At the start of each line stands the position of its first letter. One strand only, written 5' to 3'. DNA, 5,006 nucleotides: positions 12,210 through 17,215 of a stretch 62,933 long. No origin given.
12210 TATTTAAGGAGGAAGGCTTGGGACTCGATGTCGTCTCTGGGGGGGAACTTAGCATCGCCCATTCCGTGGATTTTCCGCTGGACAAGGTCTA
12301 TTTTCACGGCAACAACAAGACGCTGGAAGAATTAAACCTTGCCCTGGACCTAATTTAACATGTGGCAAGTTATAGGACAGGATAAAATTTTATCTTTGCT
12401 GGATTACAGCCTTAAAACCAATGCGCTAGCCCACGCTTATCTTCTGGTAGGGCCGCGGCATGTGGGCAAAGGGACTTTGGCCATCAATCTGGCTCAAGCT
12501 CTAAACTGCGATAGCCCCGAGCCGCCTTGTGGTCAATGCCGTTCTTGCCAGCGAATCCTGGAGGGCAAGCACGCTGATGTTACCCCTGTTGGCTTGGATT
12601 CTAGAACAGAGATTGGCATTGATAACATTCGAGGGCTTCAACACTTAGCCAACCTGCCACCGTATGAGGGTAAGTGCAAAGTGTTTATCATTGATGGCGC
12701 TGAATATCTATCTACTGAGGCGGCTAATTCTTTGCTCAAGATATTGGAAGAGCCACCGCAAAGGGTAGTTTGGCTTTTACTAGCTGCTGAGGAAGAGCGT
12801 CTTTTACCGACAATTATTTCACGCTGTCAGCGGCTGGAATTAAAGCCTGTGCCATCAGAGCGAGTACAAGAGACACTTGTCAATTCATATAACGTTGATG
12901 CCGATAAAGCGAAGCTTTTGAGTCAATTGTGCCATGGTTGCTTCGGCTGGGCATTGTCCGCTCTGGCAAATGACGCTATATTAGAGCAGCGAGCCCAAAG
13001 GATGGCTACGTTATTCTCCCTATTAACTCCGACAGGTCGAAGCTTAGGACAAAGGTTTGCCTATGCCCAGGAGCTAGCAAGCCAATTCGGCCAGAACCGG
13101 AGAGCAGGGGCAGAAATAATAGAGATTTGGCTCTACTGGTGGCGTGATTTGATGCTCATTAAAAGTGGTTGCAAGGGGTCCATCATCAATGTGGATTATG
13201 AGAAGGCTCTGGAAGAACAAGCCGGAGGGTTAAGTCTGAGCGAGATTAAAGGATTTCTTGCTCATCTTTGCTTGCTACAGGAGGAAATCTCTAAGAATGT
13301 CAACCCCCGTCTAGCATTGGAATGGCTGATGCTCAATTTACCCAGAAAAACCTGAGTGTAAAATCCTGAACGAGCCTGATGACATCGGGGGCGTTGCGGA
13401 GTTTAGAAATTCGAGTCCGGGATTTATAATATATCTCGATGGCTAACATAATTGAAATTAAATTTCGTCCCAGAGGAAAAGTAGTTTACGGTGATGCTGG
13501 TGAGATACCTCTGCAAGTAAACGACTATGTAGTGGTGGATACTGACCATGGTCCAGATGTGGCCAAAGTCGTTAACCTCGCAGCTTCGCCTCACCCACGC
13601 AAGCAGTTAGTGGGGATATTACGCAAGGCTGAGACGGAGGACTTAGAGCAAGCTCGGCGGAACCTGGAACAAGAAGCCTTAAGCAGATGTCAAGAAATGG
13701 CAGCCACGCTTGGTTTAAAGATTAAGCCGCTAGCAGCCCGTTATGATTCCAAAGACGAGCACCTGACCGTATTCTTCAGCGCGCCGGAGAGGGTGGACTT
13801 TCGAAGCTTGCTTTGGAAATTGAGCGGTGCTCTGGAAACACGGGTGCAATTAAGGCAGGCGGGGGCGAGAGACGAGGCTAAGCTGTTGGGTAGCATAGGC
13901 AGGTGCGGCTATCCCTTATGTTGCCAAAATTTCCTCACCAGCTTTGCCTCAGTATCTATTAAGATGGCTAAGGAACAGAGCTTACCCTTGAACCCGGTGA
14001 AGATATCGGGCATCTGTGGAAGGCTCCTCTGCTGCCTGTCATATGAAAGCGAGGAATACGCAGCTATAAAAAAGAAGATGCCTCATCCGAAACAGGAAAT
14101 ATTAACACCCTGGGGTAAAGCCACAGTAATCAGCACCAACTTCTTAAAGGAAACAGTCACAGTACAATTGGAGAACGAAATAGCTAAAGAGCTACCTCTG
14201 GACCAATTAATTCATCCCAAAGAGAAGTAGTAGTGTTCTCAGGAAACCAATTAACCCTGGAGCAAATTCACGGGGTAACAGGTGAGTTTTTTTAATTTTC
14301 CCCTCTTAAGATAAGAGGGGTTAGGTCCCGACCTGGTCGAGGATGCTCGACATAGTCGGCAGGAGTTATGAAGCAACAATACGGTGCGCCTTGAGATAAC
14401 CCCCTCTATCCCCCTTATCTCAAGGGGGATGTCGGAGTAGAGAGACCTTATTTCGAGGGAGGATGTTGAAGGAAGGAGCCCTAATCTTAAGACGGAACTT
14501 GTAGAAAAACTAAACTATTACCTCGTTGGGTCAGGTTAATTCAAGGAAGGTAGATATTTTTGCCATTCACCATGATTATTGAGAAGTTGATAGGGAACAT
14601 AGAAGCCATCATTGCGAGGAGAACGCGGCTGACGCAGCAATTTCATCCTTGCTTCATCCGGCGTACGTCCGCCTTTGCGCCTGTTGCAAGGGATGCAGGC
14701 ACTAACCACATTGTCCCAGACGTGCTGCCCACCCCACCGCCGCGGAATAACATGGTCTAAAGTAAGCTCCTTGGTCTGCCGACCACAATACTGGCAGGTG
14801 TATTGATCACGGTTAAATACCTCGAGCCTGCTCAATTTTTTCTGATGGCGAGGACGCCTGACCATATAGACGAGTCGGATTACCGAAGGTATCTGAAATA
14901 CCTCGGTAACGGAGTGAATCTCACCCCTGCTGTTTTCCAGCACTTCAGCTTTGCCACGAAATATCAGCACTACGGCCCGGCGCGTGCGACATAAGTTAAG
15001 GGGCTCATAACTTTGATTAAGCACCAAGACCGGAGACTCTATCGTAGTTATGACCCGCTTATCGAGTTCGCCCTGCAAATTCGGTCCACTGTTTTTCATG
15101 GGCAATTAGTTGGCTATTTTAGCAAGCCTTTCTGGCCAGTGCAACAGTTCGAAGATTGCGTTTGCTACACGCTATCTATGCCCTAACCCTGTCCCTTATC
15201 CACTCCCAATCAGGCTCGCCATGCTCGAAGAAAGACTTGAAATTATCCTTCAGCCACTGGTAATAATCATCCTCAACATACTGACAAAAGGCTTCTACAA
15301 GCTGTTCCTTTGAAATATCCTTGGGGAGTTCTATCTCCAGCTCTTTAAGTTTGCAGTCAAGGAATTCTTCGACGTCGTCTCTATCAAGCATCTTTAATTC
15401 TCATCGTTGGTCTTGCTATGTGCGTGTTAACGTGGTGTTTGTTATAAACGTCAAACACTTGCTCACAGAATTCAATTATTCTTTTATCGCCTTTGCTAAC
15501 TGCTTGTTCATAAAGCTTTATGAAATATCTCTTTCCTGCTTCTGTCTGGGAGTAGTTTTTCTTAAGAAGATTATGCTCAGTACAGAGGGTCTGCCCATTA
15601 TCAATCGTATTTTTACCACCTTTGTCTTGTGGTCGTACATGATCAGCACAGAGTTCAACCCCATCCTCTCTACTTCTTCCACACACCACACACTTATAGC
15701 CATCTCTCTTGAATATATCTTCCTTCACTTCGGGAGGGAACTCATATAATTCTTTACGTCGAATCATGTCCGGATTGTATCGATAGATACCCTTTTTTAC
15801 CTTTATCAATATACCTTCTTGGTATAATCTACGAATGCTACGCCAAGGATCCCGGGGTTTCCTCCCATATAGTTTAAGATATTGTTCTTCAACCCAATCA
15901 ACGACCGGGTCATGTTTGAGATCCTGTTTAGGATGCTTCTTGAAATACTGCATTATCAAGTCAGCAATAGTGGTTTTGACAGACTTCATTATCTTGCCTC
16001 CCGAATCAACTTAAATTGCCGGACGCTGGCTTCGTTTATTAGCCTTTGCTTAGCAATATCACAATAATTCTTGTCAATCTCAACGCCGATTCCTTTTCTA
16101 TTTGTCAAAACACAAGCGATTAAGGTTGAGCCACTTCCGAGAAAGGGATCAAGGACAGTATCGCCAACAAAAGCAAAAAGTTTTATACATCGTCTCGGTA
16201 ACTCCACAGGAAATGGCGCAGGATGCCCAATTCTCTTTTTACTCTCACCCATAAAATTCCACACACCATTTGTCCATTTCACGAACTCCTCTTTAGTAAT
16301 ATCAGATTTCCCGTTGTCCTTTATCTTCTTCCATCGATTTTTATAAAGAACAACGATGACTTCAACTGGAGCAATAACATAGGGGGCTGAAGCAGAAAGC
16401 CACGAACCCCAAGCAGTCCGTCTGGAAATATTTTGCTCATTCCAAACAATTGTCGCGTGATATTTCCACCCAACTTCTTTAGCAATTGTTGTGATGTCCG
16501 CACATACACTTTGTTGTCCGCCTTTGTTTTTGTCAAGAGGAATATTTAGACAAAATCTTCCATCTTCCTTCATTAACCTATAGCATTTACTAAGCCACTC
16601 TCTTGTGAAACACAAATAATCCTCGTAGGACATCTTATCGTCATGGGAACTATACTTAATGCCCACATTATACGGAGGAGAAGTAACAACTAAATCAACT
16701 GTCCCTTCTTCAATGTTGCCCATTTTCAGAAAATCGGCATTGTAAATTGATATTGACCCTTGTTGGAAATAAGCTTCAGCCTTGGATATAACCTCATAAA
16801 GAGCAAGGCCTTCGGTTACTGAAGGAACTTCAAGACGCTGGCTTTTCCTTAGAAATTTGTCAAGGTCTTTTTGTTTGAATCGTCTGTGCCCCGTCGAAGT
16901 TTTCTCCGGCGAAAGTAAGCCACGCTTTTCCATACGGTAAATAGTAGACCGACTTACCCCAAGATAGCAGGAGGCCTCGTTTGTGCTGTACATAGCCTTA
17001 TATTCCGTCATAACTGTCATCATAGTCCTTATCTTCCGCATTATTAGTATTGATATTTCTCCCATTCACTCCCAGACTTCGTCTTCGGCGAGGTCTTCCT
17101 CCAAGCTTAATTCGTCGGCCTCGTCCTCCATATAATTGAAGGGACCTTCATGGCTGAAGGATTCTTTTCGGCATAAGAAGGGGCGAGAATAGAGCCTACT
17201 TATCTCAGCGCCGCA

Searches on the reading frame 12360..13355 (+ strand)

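Call 48: search_protein_families(library=pfam, proteins=[window:12360-13355:+], max_evalue=0.000001)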
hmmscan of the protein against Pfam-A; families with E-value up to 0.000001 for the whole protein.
window:12360-13355:+ (331 aa): 1 family
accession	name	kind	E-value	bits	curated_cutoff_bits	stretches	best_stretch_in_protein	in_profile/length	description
PF13177.12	DNA_pol3_delta2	-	1.5e-52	178.2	27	1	6-164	1-160/161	DNA polymerase III, delta subunit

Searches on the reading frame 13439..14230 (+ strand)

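Call 48: search_protein_families(library=pfam, proteins=[window:13439-14230:+], max_evalue=0.000001)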
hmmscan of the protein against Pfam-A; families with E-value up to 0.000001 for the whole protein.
window:13439-14230:+ (263 aa): 1 family
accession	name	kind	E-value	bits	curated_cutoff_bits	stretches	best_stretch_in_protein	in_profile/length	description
PF04468.17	PSP1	-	5.8e-19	68.6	27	1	60-140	3-85/86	PSP1 C-terminal conserved region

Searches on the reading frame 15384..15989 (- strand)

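Call 49: search_protein_families(library=pfam, proteins=[window:15384-15989:-], max_evalue=0.000001)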
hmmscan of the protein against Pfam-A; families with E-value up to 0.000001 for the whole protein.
window:15384-15989:- (201 aa): 2 families
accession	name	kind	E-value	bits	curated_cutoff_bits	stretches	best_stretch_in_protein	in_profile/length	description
PF01844.29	HNH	-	1.2e-07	32.2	21.4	1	100-138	1-39/47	HNH endonuclease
PF14279.12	HNH_5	-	4.3e-07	30.2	27.5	1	100-154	1-54/56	HNH endonuclease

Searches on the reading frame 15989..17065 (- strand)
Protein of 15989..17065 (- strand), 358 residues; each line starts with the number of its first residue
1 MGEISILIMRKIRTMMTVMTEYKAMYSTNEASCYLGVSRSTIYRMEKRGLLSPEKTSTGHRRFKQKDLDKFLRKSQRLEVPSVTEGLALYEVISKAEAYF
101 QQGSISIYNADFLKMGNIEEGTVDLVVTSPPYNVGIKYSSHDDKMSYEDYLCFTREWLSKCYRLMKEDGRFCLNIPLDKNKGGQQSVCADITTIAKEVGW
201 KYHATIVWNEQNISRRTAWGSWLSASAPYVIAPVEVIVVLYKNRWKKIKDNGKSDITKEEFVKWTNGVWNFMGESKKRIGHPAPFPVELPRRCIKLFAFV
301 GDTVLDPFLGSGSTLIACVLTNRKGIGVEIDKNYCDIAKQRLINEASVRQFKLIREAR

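Call 49: search_protein_families(library=pfam, proteins=[window:15989-17065:-], max_evalue=0.000001)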
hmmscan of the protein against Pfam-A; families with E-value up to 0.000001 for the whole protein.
window:15989-17065:- (358 aa): 4 families
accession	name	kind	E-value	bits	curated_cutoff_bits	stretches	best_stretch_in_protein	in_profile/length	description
PF01555.25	N6_N4_Mtase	-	4.1e-51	174.5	26.7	1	123-340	1-221/221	DNA methylase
PF12728.13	HTH_17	-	3.5e-11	43.6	27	1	25-74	1-49/51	Helix-turn-helix domain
PF00376.29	MerR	-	3.6e-08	33.5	28.2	1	30-63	4-38/38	MerR family regulatory protein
PF13411.12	MerR_1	-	5.9e-08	33.2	21.6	1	26-71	1-46/69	MerR HTH family regulatory protein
